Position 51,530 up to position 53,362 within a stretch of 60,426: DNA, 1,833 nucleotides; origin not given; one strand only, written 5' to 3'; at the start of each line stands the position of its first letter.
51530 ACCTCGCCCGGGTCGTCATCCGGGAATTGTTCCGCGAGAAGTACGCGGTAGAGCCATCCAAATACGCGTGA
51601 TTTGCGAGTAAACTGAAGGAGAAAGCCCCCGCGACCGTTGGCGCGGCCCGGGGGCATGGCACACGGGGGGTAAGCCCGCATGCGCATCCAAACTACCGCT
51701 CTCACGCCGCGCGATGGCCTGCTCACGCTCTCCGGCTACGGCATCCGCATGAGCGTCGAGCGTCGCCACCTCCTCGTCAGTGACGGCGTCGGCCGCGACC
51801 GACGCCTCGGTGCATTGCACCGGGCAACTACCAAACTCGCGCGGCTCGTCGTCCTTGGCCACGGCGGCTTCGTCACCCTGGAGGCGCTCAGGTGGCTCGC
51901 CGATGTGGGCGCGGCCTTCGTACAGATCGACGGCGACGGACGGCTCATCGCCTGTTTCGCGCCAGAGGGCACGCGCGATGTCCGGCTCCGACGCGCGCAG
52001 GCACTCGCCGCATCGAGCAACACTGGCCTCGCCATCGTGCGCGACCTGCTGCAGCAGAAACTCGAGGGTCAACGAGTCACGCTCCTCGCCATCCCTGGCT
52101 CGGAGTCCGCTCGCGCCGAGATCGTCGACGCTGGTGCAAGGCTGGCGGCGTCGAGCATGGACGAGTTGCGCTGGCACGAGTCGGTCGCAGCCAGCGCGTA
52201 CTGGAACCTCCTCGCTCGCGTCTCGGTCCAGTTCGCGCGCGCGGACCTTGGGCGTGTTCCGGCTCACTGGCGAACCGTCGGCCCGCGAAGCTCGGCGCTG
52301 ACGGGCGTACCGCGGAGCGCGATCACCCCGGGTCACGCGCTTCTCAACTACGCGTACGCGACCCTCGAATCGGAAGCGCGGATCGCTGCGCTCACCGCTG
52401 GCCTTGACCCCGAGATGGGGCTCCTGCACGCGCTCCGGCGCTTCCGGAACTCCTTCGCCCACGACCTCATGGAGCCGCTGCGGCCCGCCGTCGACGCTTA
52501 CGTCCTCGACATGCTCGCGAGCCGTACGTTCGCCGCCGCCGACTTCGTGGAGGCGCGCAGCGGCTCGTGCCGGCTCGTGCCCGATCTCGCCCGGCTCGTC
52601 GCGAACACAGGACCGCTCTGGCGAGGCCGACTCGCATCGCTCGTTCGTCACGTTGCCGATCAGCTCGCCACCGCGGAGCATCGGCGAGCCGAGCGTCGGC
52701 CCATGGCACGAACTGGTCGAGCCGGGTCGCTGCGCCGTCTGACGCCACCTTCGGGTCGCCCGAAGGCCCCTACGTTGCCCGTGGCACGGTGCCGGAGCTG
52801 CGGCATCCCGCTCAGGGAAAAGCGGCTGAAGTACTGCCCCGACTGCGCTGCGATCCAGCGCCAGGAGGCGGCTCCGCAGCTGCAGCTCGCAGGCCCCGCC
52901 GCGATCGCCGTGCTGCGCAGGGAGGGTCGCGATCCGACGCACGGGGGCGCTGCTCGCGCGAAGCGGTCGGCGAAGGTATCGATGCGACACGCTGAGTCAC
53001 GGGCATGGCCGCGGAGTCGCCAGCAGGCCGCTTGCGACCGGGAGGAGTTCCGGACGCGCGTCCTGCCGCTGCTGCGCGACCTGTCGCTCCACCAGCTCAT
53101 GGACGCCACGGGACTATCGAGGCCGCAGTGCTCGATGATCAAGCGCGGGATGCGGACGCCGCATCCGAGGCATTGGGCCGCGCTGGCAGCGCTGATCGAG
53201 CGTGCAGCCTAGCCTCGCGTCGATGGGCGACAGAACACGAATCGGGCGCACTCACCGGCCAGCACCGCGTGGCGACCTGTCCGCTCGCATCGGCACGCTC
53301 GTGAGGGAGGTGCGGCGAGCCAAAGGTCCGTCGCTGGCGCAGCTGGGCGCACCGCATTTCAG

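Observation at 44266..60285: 16.0-kb casposon: Cas1 + family B polymerase + HNH, bounded by about 50-bp TIRs and a 14-bp target-site duplication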

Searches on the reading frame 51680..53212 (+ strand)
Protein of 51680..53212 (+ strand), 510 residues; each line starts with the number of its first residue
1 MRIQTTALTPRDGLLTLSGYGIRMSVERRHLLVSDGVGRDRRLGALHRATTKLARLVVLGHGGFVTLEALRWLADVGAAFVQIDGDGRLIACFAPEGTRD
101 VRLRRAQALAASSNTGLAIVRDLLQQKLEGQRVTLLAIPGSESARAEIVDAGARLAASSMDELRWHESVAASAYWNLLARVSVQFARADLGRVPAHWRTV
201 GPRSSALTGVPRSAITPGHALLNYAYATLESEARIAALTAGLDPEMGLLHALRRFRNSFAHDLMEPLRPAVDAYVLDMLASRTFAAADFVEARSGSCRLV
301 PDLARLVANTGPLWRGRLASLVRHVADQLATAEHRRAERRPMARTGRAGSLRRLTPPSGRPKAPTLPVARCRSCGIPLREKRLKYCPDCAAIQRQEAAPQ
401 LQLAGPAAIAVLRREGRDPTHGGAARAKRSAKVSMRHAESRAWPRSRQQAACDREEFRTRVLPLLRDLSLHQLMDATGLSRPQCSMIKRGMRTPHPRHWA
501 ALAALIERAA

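Call 6: search_protein_families(library=pfam, proteins=[window:51680-53212:+], max_evalue=0.01)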
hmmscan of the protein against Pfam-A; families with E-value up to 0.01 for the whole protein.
window:51680-53212:+ (510 aa): 2 families
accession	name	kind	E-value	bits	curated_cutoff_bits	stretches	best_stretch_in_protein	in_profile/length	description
PF01867.21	Cas_Cas1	-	2e-34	119.5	22.3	1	20-307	6-277/283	CRISPR associated protein Cas1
PF01381.28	HTH_3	-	0.0054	17.2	23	0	466-505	8-47/55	Helix-turn-helix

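Call 14: find_homologous_proteins(query=window:51680-53212:+)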
Query window:51680-53212:+ (510 aa): 681 proteins with E <= 0.001 among 8000 candidates; the best 120 are listed.
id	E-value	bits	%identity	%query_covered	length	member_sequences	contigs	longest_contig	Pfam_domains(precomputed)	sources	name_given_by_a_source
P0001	0.0e+0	1107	100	100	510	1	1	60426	PF01867.22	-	-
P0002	1.2e-167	577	58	97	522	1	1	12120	PF01867.22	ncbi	-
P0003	3.8e-162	559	53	99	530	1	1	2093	PF01867.22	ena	-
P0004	5.9e-156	538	54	99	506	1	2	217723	PF01867.22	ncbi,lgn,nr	ncbi:MAG TPA: CRISPR-associated endonuclease Cas1 [Candidatus Limnocylindria bacterium]|nr:CRISPR-as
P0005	5.9e-153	528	52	98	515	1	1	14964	PF01867.22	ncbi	-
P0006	6.9e-151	522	53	99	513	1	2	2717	PF01867.22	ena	-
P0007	3.7e-149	516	52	100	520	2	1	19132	PF01867.22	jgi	-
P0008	1.1e-148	514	52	97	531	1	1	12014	PF01867.22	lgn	-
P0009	3.4e-148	513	51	99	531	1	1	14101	PF01867.22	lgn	-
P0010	1.0e-147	511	56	90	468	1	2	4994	PF01867.22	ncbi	-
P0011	2.4e-147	510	52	99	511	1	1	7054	PF01867.22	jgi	jgi:CRISPR-associated endonuclease Cas1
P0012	1.3e-144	501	52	96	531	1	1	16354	PF01867.22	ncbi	-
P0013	1.8e-144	500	52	96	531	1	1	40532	PF01867.22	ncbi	-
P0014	2.8e-143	496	51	98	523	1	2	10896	PF01867.22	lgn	-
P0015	2.3e-142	493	52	97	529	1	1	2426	PF01867.22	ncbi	-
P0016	9.8e-142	491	51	96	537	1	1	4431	PF01867.22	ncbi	-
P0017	1.6e-140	487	51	97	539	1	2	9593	PF01867.22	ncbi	-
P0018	1.9e-132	461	49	99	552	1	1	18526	PF01867.22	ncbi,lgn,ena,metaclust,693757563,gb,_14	metaclust:\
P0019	1.3e-131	458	48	98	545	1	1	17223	PF01867.22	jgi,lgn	jgi:CRISPR-associated endonuclease Cas1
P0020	2.8e-131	457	47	99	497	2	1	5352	PF01867.22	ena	-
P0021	4.9e-131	456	49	97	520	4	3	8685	PF01867.22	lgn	-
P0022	5.8e-131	456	50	98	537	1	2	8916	PF01867.22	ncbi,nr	ncbi:MAG: CRISPR-associated endonuclease Cas1 [Chloroflexota bacterium]|nr:CRISPR-associated endonuc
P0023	2.7e-130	454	48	97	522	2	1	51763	PF01867.22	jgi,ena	-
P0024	3.1e-130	453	50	96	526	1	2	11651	PF01867.22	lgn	-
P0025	2.4e-129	450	48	96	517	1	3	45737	PF01867.22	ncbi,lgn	-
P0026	8.3e-129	449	48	99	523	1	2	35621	PF01867.22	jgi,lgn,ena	-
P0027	1.0e-128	448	48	99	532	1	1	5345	PF01867.22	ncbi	-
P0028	3.4e-128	447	49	99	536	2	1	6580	PF01867.22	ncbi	-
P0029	1.0e-127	445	47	98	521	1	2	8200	PF01867.22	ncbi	-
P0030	6.0e-127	443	47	97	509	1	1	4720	PF01867.22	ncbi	-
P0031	7.4e-127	442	47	99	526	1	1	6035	PF01867.22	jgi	jgi:CRISPR-associated endonuclease Cas1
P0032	9.9e-127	442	47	97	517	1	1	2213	PF01867.22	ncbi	-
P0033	1.1e-126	442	47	97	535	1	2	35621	PF01867.22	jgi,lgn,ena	-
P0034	1.6e-126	441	48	97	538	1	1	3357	PF01867.22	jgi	jgi:CRISPR-associated protein Cas1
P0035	1.6e-126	441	45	98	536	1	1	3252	PF01867.22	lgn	-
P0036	3.4e-126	440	45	99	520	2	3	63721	PF01867.22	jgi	jgi:CRISPR-associated endonuclease Cas1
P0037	3.7e-126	440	49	96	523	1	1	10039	PF01867.22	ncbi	-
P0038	3.7e-126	440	45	98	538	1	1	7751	PF01867.22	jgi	jgi:CRISPR-associated endonuclease Cas1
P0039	4.7e-126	440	47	97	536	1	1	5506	PF01867.22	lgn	-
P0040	7.3e-126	439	46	97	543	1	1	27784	PF01867.22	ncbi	-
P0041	2.1e-125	437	48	97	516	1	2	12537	PF01867.22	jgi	jgi:CRISPR-associated endonuclease Cas1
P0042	2.5e-125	437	45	98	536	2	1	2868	PF01867.22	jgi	jgi:CRISPR-associated endonuclease Cas1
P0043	2.8e-125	437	44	98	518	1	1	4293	PF01867.22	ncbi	-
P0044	9.5e-125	435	48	98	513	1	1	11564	PF01867.22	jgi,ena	-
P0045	1.9e-124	434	46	98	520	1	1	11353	PF01867.22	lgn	-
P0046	2.1e-124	434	46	98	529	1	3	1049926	PF01867.22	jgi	jgi:CRISPR-associated endonuclease Cas1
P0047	3.5e-124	433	45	99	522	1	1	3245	PF01867.22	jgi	jgi:CRISPR-associated endonuclease Cas1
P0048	6.7e-123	429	48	98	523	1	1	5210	PF01867.22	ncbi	-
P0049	7.2e-123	429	45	98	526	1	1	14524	PF01867.22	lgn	-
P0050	1.2e-122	428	44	97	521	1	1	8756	PF01867.22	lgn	-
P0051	1.8e-122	428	44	99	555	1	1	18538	PF01867.22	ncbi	ncbi:MAG: CRISPR-associated endonuclease Cas1 [Ktedonobacterales bacterium]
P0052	2.3e-122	427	46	97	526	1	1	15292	PF01867.22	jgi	jgi:CRISPR-associated endonuclease Cas1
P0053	6.1e-122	426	45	98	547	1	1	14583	PF01867.22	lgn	-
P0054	6.8e-122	426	47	96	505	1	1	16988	PF01867.22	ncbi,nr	ncbi:MAG: CRISPR-associated endonuclease Cas1 [Chloroflexota bacterium]|nr:CRISPR-associated endonuc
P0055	8.6e-122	426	45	98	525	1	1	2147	PF01867.22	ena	-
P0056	1.4e-121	425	46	98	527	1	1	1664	PF01867.22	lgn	-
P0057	2.3e-121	424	46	98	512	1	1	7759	PF01867.22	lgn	-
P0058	2.4e-121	424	45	97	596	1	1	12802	PF01867.22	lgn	-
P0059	2.4e-121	424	46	99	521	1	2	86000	PF01867.22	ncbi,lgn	-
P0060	3.4e-121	424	45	98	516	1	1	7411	PF01867.22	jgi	jgi:CRISPR-associated endonuclease Cas1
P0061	4.7e-121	423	46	96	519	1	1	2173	PF01867.22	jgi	jgi:CRISPR-associated endonuclease Cas1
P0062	5.4e-121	423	45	97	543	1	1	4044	PF01867.22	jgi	jgi:CRISPR-associated endonuclease Cas1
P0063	6.1e-121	423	46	99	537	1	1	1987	PF01867.22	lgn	-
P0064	1.3e-120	422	46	97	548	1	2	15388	PF01867.22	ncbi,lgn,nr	ncbi:MAG: CRISPR-associated endonuclease Cas1 [Chloroflexota bacterium]|nr:CRISPR-associated endonuc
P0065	1.7e-120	421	43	98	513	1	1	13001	PF01867.22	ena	-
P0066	2.0e-120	421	46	98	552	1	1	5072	PF01867.22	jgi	jgi:CRISPR-associated endonuclease Cas1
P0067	2.1e-120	421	45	98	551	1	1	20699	PF01867.22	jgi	jgi:CRISPR-associated endonuclease Cas1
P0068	3.7e-120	420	46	97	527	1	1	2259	PF01867.22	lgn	-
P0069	5.6e-120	420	45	99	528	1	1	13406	PF01867.22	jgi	jgi:CRISPR-associated endonuclease Cas1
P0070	1.1e-119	419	46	98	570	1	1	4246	PF01867.22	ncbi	-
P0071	1.5e-119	418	45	97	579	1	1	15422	PF01867.22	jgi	jgi:CRISPR-associated endonuclease Cas1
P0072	1.7e-119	418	45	96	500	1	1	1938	PF01867.22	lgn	-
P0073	2.1e-119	418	45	99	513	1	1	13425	PF01867.22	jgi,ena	-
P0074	4.1e-119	417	47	96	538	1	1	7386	PF01867.22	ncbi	-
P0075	5.2e-119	416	44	98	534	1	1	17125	PF01867.22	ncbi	-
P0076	5.3e-119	416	44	98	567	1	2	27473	PF01867.22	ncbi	-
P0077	8.8e-119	416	44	99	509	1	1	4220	PF01867.22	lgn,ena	-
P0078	1.0e-118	415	46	97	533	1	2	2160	PF01867.22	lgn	-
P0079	1.1e-118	415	45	96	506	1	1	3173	PF01867.22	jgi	jgi:CRISPR-associated endonuclease Cas1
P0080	1.6e-118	415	45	100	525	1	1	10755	PF01867.22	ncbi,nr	ncbi:MAG: CRISPR-associated endonuclease Cas1 [Fimbriimonadaceae bacterium]|nr:CRISPR-associated end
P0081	1.8e-118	415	47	96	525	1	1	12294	PF01867.22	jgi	jgi:CRISPR-associated endonuclease Cas1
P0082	5.4e-118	413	45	99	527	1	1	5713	PF01867.22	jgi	jgi:CRISPR-associated endonuclease Cas1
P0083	7.4e-118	413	45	98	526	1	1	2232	PF01867.22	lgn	-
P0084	7.5e-118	413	46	99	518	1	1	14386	PF01867.22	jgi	jgi:CRISPR-associated endonuclease Cas1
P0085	7.5e-118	413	45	96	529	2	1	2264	PF01867.22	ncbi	-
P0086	8.8e-118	412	47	98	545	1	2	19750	PF01867.22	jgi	jgi:CRISPR-associated endonuclease Cas1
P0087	1.1e-117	412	46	96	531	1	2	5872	PF01867.22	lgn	-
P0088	1.3e-117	412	45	96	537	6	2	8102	PF01867.22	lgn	-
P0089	1.9e-117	411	46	97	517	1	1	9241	PF01867.22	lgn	-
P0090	2.8e-117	411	45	98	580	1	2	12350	PF01867.22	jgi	jgi:CRISPR-associated endonuclease Cas1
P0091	3.0e-117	411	45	96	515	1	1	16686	PF01867.22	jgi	jgi:CRISPR-associated endonuclease Cas1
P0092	1.1e-116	409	44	96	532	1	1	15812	PF01867.22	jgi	jgi:CRISPR-associated endonuclease Cas1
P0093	1.9e-116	408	45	99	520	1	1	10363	PF01867.22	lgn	-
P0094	1.9e-116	408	45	98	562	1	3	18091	PF01867.22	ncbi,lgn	-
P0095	2.1e-116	408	44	98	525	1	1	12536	PF01867.22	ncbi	-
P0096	3.9e-116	407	44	98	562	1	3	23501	PF01867.22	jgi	-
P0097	4.9e-116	407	45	98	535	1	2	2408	PF01867.22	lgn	-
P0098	5.3e-116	406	45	99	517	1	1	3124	PF01867.22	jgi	jgi:CRISPR-associated endonuclease Cas1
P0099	5.6e-116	406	45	97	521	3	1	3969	PF01867.22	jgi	jgi:CRISPR-associated endonuclease Cas1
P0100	7.6e-116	406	45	97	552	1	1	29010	PF01867.22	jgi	jgi:CRISPR-associated endonuclease Cas1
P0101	8.1e-116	406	45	96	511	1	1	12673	PF01867.22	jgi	jgi:CRISPR-associated endonuclease Cas1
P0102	9.8e-116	406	46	98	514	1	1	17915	PF01867.22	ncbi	-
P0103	1.3e-115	405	45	99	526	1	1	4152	PF01867.22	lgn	-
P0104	2.7e-115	404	45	97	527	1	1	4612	PF01867.22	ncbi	-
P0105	4.2e-115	404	45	100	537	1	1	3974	PF01867.22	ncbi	-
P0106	4.9e-115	403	46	96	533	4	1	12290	PF01867.22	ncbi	-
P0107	5.6e-115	403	46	96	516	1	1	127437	PF01867.22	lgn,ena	-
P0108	1.2e-114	402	43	99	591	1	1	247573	PF01867.22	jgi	jgi:CRISPR-associated endonuclease Cas1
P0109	1.5e-114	402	45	96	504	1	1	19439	PF01867.22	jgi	jgi:CRISPR-associated endonuclease Cas1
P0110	1.6e-114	402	47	97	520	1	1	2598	PF01867.22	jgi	-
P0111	1.8e-114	401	44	96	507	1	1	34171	PF01867.22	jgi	jgi:CRISPR-associated endonuclease Cas1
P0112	2.4e-114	401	45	96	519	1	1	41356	PF01867.22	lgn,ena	-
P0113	4.1e-114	400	44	96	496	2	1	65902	PF01867.22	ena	-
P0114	4.7e-114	400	43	97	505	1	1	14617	PF01867.22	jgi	jgi:CRISPR-associated endonuclease Cas1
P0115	5.1e-114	400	44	96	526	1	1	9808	PF01867.22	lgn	-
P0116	7.2e-114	399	44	97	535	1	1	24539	PF01867.22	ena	-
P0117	7.3e-114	399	46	99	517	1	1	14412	PF01867.22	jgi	jgi:CRISPR-associated endonuclease Cas1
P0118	1.2e-113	399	44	98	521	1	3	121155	PF01867.22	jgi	jgi:CRISPR-associated endonuclease Cas1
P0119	2.5e-113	398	45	98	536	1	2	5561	PF01867.22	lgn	-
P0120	2.7e-113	398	44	97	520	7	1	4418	PF01867.22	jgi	-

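Call 16: find_encoding_contigs(protein=P0004, flank=10000, max_places=2)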
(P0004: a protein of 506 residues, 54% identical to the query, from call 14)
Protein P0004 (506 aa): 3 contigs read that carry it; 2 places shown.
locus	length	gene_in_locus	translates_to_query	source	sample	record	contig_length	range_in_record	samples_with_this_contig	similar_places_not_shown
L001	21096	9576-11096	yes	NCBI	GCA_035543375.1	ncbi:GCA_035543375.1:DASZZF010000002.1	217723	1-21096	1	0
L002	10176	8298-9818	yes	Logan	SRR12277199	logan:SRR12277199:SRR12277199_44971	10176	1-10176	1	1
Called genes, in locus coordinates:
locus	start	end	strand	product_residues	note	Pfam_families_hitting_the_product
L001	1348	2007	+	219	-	-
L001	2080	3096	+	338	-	-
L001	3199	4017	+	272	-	-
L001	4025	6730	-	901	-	-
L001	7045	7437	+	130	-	-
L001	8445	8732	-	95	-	PF00376:MerR, PF12728:HTH_17 (weak), PF13411:MerR_1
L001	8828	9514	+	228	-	-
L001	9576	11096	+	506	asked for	PF01867:Cas_Cas1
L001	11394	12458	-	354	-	-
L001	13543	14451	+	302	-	-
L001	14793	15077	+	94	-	-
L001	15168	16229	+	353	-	PF00089:Trypsin, PF13365:Trypsin_2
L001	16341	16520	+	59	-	-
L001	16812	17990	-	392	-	-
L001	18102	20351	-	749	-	-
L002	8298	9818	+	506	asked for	PF01867:Cas_Cas1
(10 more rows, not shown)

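Call 18: search_solved_structures(query=window:51680-53212:+, max_evalue=0.001, show_alignments=1)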
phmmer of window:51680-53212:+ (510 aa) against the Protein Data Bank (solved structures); distinct sequences matched with E-value up to 0.001: 6.
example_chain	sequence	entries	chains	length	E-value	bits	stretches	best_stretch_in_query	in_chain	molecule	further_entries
6opm_A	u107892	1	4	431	3.8e-21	78.8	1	14-309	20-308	CRISPR-associated endonuclease Cas1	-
4n06_A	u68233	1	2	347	2e-13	53.3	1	17-307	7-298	CRISPR-associated endonuclease Cas1 1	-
7cr6_A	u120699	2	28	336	2.4e-10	43.1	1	196-303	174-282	CRISPR-associated endonuclease Cas1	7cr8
7mi4_A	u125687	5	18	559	2.1e-09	40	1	215-305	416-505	CRISPR-associated exonuclease Cas4/endonuclease Cas1 fusion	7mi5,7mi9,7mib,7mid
8d3l_A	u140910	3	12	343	1.5e-08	37.2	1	57-305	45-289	CRISPR-associated endonuclease Cas1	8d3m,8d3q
8d3p_A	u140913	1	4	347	1.5e-08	37.2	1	57-305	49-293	CRISPR-associated endonuclease Cas1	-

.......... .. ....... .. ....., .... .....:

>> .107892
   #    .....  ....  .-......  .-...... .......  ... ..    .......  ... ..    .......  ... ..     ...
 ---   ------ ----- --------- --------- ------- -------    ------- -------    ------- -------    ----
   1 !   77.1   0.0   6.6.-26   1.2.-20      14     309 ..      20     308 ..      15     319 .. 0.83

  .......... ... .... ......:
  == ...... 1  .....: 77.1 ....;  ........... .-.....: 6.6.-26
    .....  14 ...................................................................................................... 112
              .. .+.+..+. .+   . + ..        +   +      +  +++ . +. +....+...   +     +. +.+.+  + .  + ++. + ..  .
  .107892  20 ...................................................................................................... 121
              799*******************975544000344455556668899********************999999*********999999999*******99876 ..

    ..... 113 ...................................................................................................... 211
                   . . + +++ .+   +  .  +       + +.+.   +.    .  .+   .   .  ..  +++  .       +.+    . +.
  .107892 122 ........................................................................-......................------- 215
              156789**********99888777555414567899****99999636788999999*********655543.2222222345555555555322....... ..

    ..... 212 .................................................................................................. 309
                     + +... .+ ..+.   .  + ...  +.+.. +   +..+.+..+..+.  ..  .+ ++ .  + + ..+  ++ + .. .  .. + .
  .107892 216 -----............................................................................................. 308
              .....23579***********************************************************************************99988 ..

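Call 23: find_related_loci(query=window:51680-53212:+, collection=genome_contigs, flank=10000)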
Query window:51680-53212:+ (510 aa) in genome_contigs; peptide patterns used: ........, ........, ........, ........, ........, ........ (x = any residue, [..] = any of these).
492 stretches matched a pattern; 7 encode a relative of the query (tblastn E <= 1e-3); 7 distinct loci.
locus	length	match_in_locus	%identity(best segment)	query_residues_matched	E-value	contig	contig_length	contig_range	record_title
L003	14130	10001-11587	44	1-502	2e-124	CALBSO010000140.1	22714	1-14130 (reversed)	MAG TPA_asm: uncultured Thermomicrobia bacterium isolate SRR5457059_bin.136_CONCOCT_v1.1_MAG genome assembly, contig: ER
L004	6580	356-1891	49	6-509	3e-122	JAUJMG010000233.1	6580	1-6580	MAG: Thermomicrobiales bacterium isolate YPbin5 NODE_4501_length_6580_cov_8.491954, whole genome shotgun sequence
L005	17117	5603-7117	43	7-502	5e-108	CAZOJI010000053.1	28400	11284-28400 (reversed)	MAG TPA_asm: uncultured Gemmatimonadaceae bacterium isolate SRP141376_co2_135 genome assembly, contig: NODE_3590_length_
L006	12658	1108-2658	43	4-504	5e-108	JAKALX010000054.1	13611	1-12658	MAG: Chloroflexi bacterium isolate WY5.bin143 NODE_7605_length_13611_cov_1.500667, whole genome shotgun sequence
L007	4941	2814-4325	45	3-504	2e-104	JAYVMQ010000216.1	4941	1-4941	MAG: Chloroflexota bacterium isolate GL61_DN_concoct_98_sub GL61_DN_concoct_98_sub_215, whole genome shotgun sequence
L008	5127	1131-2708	43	1-505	2e-104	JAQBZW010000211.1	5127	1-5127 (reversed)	MAG: Chloroflexota bacterium isolate casp150-mb.74 NODE_38928_length_5127_cov_0.140016, whole genome shotgun sequence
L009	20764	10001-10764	43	65-305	4e-35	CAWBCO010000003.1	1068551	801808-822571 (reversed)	MAG: uncultured Solirubrobacterales bacterium isolate MFD00731.bin.1.217 genome assembly, contig: contig_54499, whole ge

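Call 24: find_encoding_contigs(protein=P0002, flank=10000, max_places=2)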
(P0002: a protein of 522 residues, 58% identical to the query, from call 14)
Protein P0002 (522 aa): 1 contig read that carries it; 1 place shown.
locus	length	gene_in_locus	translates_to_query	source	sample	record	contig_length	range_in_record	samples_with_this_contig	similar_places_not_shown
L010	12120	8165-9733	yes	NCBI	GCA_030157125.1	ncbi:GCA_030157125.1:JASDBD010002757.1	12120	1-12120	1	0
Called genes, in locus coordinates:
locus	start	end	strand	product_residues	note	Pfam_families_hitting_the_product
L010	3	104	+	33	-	?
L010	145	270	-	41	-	-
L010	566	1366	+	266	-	-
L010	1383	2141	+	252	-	PF12686:DUF3800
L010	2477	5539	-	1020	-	-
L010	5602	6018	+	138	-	-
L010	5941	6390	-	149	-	-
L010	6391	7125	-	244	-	-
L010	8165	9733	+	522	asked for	PF01867:Cas_Cas1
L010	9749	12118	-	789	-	?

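Call 25: find_encoding_contigs(protein=P0013, flank=10000, max_places=2)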
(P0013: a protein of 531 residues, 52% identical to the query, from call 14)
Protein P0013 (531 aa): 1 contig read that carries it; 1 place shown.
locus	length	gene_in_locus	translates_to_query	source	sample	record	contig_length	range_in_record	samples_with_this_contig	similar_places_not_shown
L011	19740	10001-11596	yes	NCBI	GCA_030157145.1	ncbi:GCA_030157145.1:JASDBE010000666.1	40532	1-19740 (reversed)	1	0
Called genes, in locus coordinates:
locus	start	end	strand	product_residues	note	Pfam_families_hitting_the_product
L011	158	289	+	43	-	-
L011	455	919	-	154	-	-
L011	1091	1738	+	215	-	PF13411:MerR_1 (weak), PF04255:DUF433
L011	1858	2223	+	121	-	-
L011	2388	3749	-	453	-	PF02457:DAC (weak)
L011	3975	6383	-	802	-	-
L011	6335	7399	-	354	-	-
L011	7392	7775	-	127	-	-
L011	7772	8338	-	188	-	-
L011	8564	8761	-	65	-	-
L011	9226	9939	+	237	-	-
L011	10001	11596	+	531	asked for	PF01867:Cas_Cas1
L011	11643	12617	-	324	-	PF08378:NERD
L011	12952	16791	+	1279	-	PF20148:DUF6531, PF25023:TEN_YD-shell (weak), PF05593:RHS_repeat, PF25023:TEN_YD-shell (weak), PF05593:RHS_repeat, PF25023:TEN_YD-shell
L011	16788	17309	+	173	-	PF12158:DUF3592 (weak)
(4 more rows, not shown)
